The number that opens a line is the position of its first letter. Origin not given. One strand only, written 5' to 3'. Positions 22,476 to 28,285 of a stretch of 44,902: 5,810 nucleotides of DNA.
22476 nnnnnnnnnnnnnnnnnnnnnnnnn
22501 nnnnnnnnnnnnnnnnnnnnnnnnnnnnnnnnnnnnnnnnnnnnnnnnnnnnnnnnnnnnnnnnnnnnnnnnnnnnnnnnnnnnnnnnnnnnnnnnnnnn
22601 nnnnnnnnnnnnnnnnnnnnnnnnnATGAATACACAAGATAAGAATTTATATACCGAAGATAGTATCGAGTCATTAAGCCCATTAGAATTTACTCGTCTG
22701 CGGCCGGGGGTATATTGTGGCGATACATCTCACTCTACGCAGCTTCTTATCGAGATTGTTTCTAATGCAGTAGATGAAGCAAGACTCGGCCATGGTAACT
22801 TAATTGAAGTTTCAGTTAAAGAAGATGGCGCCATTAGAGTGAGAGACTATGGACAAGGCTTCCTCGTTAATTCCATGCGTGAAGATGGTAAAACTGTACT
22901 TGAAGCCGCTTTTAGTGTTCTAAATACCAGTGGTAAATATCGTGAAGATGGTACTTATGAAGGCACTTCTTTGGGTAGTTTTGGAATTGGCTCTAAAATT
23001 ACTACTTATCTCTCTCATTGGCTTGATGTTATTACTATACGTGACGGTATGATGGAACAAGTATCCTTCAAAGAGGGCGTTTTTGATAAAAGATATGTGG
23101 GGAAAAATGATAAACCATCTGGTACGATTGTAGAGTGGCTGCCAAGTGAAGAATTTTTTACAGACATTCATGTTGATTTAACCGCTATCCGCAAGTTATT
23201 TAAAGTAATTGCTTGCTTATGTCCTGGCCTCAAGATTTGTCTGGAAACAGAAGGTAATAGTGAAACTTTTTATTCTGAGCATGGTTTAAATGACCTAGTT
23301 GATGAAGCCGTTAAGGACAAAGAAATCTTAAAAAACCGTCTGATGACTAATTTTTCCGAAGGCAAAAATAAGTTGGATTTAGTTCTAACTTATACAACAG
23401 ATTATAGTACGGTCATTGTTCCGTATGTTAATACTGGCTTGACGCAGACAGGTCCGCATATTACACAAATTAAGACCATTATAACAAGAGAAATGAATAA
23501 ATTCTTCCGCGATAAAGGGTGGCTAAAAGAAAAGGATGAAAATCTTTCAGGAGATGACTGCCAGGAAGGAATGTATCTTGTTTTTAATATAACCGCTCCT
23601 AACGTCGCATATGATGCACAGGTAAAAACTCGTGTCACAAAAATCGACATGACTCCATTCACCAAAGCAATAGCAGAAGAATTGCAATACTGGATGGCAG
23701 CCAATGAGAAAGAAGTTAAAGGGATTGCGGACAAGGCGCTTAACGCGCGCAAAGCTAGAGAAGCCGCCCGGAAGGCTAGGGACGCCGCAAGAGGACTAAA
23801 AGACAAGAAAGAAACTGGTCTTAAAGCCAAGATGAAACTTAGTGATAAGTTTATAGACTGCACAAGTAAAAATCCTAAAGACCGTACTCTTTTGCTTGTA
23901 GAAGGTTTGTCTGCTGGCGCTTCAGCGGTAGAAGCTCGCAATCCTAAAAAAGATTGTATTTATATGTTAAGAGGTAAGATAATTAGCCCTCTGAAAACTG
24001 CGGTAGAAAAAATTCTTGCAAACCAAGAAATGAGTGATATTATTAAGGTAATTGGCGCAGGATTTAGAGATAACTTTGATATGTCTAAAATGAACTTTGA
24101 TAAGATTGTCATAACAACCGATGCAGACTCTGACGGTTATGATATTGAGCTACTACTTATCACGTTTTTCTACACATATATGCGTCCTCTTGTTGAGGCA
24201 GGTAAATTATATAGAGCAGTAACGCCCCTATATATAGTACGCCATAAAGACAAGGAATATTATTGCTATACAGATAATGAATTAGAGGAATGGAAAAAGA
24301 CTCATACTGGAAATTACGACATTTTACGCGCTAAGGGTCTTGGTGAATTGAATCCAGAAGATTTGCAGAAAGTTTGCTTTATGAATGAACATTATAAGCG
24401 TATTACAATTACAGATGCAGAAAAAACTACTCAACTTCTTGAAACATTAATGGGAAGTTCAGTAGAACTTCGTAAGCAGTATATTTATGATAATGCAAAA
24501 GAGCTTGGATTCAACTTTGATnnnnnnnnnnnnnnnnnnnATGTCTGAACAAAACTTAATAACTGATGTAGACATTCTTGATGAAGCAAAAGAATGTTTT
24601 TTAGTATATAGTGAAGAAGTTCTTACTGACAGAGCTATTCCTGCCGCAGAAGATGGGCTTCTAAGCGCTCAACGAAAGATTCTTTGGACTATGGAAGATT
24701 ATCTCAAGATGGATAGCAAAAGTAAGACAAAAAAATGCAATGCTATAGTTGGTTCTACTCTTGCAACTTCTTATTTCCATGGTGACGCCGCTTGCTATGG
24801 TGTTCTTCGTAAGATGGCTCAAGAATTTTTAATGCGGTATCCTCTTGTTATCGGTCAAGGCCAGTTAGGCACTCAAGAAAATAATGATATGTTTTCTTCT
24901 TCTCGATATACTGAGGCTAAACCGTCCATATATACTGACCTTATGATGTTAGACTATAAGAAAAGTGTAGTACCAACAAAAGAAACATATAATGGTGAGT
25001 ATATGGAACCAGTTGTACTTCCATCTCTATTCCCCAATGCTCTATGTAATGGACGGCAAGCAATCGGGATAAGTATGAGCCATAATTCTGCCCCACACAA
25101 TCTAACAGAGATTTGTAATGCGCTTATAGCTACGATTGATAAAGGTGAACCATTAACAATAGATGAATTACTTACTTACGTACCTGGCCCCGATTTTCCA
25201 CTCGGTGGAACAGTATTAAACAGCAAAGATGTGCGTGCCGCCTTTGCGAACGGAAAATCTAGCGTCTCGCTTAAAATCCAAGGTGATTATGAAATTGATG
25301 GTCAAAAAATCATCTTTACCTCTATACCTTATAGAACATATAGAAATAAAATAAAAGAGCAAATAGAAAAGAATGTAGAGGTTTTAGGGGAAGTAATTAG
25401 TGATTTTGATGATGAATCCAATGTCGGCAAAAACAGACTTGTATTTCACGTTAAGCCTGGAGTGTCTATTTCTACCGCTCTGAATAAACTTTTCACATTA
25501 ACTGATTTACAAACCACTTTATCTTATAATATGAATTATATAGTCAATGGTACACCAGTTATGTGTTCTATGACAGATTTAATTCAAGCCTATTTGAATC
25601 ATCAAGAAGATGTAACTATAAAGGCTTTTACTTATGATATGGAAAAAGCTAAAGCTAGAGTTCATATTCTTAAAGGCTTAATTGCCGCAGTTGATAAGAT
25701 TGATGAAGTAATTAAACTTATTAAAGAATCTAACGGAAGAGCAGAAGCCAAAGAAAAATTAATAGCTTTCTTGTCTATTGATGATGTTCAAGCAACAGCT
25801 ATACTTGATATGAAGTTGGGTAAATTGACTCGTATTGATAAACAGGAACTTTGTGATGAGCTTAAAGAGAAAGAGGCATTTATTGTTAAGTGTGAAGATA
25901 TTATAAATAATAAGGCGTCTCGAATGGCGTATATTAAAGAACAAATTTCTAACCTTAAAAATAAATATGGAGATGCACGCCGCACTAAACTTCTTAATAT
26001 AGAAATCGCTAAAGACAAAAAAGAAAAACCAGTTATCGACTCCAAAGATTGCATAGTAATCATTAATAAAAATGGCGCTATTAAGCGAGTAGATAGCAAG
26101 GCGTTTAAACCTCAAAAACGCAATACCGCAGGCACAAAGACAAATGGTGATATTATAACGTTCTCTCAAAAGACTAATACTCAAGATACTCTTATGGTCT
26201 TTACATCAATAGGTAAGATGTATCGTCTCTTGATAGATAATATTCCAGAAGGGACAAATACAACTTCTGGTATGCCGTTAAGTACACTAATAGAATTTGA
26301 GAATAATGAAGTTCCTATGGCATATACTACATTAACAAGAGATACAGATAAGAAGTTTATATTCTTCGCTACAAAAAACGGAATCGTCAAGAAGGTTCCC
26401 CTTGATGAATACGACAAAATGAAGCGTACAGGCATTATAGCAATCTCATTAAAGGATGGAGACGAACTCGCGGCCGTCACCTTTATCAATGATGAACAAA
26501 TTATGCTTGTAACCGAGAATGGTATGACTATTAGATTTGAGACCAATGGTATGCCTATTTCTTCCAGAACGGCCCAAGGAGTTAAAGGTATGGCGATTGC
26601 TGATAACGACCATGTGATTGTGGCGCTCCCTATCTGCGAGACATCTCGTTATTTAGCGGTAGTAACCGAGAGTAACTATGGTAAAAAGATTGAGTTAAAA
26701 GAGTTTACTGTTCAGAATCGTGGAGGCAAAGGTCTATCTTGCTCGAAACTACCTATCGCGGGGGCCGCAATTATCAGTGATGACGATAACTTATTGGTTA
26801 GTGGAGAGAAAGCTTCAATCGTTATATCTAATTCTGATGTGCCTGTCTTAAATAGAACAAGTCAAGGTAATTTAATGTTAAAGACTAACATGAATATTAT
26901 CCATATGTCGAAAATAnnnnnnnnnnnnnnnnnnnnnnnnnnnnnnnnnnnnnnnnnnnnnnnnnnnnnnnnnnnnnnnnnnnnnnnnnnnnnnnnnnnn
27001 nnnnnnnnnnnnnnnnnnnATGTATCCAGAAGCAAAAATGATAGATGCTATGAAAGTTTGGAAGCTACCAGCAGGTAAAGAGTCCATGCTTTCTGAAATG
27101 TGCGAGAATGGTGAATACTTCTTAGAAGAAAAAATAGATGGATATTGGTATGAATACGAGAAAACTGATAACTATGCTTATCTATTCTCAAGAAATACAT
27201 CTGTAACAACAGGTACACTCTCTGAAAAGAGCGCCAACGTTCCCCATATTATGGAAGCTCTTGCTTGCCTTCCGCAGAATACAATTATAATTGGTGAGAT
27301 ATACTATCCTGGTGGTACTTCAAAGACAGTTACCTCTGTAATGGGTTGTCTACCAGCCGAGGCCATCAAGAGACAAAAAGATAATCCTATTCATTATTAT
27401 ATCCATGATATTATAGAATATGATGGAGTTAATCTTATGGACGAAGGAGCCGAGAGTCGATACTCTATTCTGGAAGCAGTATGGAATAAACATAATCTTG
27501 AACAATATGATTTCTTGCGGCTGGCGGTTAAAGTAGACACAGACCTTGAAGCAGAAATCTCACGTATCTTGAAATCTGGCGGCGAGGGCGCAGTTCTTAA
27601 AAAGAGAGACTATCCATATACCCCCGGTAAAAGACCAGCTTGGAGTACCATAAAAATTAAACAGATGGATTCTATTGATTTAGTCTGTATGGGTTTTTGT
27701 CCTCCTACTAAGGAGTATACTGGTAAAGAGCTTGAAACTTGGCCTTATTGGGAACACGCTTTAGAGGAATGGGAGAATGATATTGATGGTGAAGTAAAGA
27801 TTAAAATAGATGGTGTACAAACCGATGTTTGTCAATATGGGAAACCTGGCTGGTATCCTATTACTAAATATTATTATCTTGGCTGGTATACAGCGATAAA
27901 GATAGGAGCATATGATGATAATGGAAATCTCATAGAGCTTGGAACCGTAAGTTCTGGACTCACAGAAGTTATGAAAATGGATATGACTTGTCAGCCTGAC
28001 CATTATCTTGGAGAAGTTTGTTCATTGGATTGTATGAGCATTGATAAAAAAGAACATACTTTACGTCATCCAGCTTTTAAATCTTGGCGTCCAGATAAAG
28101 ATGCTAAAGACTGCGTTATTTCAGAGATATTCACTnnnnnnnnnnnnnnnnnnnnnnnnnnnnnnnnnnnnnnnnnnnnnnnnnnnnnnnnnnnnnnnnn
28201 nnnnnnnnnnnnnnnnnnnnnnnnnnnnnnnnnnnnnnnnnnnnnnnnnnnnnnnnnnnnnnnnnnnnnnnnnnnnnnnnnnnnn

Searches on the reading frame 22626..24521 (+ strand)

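Call 39: search_protein_families(library=pfam, proteins=[window:22626-24521:+], max_evalue=0.001)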
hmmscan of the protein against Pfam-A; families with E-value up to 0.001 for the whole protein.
window:22626-24521:+ (632 aa): 5 families
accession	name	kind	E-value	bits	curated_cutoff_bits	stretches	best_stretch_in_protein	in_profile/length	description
PF00204.31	DNA_gyraseB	-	7.6e-30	104.1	27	1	220-386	1-172/173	DNA gyrase B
PF01751.28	Toprim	-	1.9e-11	44.4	23.1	1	421-525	1-86/96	Toprim domain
PF00986.26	DNA_gyraseB_C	-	4.4e-11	43.2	29.8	1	562-620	2-62/63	DNA gyrase B subunit, carboxyl terminus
PF16898.10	TOPRIM_C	-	3e-05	24.7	29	1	532-622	2-96/128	C-terminal associated domain of TOPRIM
PF02518.31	HATPase_c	-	0.00017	22.4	26.4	1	33-117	2-76/111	Histidine kinase-, DNA gyrase B-, and HSP90-like ATPase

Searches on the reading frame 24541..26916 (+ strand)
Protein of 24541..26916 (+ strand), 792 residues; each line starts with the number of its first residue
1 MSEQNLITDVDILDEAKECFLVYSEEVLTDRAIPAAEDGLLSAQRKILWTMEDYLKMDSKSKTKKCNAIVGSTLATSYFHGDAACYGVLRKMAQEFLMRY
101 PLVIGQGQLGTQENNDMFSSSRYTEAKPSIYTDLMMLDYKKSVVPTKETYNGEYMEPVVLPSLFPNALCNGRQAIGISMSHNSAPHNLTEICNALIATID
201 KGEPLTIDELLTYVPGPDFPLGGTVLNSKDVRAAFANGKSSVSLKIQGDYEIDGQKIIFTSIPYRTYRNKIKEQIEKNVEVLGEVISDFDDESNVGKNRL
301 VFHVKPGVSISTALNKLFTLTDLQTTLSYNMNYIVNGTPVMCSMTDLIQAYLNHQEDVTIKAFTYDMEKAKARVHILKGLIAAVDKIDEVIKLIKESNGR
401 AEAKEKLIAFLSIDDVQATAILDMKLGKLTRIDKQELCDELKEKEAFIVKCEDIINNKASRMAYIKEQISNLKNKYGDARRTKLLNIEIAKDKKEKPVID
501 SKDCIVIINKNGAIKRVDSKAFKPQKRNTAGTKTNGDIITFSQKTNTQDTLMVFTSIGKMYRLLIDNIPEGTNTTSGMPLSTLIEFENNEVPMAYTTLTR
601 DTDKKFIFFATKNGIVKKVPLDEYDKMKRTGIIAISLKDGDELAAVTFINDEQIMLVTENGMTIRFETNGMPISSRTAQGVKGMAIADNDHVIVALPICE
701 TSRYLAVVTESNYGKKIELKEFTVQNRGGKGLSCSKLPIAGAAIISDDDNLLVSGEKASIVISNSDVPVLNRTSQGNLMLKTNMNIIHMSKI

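Call 39: search_protein_families(library=pfam, proteins=[window:24541-26916:+], max_evalue=0.001)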
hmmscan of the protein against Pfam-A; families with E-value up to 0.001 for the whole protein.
window:24541-26916:+ (792 aa): 2 families
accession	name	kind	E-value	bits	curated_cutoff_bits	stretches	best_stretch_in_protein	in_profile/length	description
PF00521.26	DNA_topoisoIV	-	5.4e-104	348.9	31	1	31-469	1-431/432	DNA gyrase/topoisomerase IV, subunit A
PF03989.18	DNA_gyraseA_C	-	1.8e-41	139.7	27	3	606-649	2-47/48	DNA gyrase C-terminal domain, beta-propeller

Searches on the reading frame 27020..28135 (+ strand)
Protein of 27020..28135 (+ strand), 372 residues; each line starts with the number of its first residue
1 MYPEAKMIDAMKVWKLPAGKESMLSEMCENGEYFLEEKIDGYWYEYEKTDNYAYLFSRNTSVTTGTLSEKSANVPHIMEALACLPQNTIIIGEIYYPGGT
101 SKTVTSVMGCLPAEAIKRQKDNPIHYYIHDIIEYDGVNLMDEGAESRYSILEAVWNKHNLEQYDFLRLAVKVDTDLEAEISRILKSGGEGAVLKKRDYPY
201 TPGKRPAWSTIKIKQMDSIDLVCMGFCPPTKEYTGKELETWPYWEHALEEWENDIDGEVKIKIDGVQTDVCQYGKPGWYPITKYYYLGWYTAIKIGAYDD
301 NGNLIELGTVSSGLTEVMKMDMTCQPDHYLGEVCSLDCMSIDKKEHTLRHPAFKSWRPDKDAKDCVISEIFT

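Call 39: search_protein_families(library=pfam, proteins=[window:27020-28135:+], max_evalue=0.001)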
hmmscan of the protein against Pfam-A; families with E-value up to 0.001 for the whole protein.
window:27020-28135:+ (372 aa): 3 families
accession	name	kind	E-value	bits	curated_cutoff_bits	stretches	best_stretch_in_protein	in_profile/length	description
PF01068.26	DNA_ligase_A_M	-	2.3e-20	73.6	26.2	1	28-214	17-204/204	ATP dependent DNA ligase domain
PF09414.15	RNA_ligase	-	7.2e-06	26.7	27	1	32-197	2-159/171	RNA ligase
PF04679.21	DNA_ligase_A_C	-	7.7e-05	23.5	27.5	0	339-360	74-94/94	ATP dependent DNA ligase C terminal region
